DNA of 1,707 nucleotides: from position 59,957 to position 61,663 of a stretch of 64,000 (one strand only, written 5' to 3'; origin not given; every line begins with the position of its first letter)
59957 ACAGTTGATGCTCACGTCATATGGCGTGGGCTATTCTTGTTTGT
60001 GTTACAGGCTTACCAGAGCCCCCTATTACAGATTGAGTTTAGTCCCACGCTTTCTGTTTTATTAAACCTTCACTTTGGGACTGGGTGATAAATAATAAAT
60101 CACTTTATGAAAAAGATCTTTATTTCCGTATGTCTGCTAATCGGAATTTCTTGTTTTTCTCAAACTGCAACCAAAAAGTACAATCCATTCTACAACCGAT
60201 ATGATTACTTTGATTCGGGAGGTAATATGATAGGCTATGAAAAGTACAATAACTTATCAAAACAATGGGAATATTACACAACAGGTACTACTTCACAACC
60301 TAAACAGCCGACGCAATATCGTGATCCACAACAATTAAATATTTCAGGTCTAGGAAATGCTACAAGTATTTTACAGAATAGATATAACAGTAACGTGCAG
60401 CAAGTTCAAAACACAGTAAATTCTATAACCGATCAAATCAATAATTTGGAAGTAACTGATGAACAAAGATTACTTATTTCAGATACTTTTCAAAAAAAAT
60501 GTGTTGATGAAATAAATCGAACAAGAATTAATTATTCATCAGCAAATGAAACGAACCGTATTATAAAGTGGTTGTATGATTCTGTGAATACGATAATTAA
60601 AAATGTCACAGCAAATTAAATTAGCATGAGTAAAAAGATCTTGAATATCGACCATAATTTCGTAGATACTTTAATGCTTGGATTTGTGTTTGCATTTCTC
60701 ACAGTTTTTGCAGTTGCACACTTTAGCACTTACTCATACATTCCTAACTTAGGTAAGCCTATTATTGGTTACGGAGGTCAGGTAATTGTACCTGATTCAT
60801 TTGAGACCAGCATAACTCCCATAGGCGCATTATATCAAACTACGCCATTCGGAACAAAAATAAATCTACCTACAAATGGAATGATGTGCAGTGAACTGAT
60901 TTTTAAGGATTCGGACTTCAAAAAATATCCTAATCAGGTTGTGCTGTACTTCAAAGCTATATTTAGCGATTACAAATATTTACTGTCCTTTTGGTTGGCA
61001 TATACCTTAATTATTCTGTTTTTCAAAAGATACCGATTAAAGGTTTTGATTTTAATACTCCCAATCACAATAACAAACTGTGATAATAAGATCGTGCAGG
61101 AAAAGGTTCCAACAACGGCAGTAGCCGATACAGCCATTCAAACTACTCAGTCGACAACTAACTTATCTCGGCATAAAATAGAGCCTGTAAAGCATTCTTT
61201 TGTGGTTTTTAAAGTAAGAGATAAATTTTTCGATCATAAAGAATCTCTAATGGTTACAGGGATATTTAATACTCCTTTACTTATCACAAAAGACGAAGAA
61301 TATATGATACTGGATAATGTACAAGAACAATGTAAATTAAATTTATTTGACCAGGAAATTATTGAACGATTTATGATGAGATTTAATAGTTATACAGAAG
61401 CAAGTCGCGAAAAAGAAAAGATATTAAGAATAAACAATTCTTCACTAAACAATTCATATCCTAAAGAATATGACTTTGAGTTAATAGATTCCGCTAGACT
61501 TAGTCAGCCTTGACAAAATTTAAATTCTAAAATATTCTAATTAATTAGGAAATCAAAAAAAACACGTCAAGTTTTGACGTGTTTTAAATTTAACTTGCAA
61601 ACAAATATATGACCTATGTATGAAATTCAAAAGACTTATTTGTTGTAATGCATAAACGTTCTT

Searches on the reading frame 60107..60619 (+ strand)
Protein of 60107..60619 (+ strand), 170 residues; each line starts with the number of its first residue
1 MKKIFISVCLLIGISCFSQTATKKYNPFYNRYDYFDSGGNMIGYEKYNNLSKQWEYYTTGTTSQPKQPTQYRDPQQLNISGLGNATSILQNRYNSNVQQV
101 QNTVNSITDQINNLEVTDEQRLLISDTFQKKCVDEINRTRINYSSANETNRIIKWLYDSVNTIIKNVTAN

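Call 120: find_encoding_contigs(protein=window:60107-60619:+, flank=10000, max_places=1)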
Protein window:60107-60619:+ (170 aa): no gene with exactly this product is on record in the collection.

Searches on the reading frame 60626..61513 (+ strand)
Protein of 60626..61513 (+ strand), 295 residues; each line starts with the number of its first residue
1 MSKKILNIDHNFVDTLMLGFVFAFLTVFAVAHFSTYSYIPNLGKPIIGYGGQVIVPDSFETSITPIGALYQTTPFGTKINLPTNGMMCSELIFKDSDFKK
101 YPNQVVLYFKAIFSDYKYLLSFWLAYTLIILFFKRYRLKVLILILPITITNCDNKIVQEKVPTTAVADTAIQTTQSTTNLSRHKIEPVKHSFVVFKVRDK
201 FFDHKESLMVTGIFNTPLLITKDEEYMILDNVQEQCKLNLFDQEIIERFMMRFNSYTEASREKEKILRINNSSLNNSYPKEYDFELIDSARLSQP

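Call 118: find_encoding_contigs(protein=window:60626-61513:+, flank=10000, max_places=1)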
Protein window:60626-61513:+ (295 aa): no gene with exactly this product is on record in the collection.
